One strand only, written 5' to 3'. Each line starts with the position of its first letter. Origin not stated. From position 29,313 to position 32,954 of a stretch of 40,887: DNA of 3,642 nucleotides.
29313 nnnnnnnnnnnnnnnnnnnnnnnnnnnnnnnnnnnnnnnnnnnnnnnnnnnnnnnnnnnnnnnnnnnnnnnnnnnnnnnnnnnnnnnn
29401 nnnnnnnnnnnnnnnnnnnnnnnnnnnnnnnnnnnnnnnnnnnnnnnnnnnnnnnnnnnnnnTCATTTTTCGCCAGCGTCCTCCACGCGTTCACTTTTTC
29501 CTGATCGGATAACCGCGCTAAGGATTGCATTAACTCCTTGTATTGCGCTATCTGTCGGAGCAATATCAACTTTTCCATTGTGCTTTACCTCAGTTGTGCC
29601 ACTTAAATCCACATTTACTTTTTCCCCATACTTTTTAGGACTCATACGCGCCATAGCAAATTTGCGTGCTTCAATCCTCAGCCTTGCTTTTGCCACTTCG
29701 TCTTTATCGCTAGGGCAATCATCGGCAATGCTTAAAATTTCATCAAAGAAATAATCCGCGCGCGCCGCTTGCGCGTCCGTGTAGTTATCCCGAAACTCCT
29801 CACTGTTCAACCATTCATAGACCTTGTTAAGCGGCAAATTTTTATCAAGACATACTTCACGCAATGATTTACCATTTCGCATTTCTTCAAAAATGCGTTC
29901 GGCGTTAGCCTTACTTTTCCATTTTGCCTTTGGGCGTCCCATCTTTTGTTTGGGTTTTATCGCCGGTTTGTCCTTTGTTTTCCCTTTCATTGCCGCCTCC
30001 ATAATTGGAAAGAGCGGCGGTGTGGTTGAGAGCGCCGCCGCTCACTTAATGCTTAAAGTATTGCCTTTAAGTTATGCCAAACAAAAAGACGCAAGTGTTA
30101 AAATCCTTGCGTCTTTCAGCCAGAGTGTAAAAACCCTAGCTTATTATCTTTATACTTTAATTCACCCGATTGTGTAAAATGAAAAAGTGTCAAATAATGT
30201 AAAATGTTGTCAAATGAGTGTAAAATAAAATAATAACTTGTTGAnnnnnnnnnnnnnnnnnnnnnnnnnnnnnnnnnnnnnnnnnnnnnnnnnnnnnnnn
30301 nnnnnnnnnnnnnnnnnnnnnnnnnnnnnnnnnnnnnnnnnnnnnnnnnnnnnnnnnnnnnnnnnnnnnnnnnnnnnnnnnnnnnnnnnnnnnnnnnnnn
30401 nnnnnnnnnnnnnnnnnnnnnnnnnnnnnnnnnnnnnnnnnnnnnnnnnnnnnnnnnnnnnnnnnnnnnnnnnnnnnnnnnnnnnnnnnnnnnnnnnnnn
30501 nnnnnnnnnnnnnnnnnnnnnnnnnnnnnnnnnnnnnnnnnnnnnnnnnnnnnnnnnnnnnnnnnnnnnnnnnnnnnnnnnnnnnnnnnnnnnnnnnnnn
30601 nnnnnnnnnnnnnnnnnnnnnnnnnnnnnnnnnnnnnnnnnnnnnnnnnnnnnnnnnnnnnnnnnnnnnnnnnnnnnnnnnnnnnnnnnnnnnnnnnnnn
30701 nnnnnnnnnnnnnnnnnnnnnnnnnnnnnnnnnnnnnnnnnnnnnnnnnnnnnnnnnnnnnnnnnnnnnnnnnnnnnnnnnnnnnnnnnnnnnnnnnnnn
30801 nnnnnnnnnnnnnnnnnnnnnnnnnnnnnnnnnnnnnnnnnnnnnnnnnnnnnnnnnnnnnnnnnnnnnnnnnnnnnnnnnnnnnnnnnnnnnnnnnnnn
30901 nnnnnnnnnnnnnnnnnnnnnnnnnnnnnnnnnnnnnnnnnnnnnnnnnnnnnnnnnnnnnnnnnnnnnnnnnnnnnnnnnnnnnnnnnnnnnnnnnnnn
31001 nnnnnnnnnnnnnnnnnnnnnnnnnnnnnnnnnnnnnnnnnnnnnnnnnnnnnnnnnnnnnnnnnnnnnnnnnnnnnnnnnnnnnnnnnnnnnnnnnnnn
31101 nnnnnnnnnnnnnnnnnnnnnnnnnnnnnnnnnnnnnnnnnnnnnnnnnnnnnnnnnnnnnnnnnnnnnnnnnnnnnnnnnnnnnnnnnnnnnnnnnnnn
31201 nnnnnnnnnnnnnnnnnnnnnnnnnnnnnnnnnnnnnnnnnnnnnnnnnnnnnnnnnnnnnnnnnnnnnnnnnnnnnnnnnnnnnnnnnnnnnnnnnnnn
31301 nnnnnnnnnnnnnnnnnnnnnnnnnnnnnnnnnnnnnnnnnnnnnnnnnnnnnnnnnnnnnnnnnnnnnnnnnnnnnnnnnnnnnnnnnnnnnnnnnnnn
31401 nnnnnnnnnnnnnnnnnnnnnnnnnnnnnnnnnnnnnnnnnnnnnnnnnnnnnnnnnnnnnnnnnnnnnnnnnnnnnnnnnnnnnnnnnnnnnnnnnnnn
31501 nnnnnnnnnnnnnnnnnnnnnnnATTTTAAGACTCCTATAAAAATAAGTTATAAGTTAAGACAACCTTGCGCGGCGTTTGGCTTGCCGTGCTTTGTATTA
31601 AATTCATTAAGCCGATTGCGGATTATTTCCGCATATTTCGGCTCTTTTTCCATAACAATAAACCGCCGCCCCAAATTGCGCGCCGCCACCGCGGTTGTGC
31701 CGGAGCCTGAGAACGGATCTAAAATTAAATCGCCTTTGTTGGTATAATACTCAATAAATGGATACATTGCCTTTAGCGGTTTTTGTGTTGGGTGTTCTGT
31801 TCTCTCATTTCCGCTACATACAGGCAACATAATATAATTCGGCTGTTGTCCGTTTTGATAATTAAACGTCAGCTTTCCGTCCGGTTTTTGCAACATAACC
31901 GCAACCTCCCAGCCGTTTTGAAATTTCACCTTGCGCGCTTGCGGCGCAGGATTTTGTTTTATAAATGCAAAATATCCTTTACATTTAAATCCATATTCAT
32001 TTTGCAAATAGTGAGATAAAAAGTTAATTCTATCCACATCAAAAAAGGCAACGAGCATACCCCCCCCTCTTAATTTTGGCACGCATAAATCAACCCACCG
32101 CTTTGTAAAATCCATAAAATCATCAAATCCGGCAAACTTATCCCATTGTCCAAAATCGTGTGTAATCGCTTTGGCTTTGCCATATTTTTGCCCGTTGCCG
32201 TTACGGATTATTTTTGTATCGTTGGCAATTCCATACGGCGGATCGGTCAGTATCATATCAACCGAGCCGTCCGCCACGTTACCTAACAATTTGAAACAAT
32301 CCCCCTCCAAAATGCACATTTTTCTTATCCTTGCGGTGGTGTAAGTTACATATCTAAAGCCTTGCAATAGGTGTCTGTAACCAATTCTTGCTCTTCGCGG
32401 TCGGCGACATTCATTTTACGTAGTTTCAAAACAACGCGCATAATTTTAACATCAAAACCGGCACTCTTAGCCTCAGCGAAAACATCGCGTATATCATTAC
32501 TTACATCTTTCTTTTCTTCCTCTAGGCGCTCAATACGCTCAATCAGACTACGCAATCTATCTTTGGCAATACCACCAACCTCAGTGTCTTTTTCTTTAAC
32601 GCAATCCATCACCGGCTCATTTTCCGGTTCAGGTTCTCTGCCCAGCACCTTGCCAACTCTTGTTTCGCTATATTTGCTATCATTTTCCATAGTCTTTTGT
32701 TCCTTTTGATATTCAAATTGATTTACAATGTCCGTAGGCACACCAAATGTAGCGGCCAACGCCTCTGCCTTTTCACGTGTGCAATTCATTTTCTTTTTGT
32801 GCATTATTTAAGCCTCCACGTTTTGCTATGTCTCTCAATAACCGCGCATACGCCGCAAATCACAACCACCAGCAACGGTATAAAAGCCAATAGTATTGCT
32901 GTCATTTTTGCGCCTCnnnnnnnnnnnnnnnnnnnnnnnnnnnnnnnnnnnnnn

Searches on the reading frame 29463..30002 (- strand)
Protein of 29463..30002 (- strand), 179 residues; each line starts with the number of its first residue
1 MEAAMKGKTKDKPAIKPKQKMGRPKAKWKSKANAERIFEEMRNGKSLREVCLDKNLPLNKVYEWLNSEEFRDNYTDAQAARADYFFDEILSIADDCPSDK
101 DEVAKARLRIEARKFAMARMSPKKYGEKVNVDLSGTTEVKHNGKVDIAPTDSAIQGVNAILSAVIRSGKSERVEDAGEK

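Call 61: search_protein_families(library=phrogs, proteins=[window:29463-30002:-], max_evalue=0.00001)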
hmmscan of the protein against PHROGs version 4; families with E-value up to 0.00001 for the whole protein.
window:29463-30002:- (179 aa): 1 family
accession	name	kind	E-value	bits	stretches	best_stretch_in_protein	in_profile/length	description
phrog_1482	-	head and packaging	5.6e-38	130.8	1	17-141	5-129/147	terminase small subunit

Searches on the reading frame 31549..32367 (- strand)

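Call 61: search_protein_families(library=phrogs, proteins=[window:31549-32367:-], max_evalue=0.00001)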
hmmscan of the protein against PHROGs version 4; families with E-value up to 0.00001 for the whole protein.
window:31549-32367:- (272 aa): 13 families
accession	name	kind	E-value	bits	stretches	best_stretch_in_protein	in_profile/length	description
phrog_67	-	other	7.4e-55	188.3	1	19-262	126-352/743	DNA methyltransferase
phrog_498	-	other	1.6e-27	97.3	1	26-260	210-427/633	DNA methyltransferase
phrog_3008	-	other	2.5e-22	80.3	1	189-255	147-213/244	DNA methyltransferase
phrog_18293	-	other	1.7e-20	74.1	1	183-257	37-111/119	methyltransferase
phrog_8769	-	other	1.3e-11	45.2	1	211-255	11-55/71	methyltransferase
phrog_23085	-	unknown function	3.5e-11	43.9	1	187-259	39-111/138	-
phrog_23148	-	unknown function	5.9e-11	43.7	1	186-255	76-148/165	-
phrog_18146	-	other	4.7e-10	39.9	0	204-242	61-100/452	DNA methyltransferase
phrog_6025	-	other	8.7e-09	36.3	1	10-51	5-46/192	DNA methyltransferase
phrog_6952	-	other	1e-08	36.3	1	191-247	113-169/181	DNA methyltransferase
phrog_12517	-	unknown function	6.7e-08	33.1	0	206-258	100-152/316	-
phrog_12862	-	unknown function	1.1e-06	29.7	1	19-49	5-35/149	-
phrog_16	-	DNA, RNA and nucleotide metabolism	1.8e-06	27.4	1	204-257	860-913/986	DNA helicase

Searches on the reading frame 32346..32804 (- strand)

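Call 61: search_protein_families(library=phrogs, proteins=[window:32346-32804:-], max_evalue=0.00001)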
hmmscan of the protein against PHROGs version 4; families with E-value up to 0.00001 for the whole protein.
window:32346-32804:- (152 aa): 1 family
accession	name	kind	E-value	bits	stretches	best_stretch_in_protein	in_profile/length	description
phrog_4212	-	unknown function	9.8e-30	104.9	1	66-152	265-351/353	-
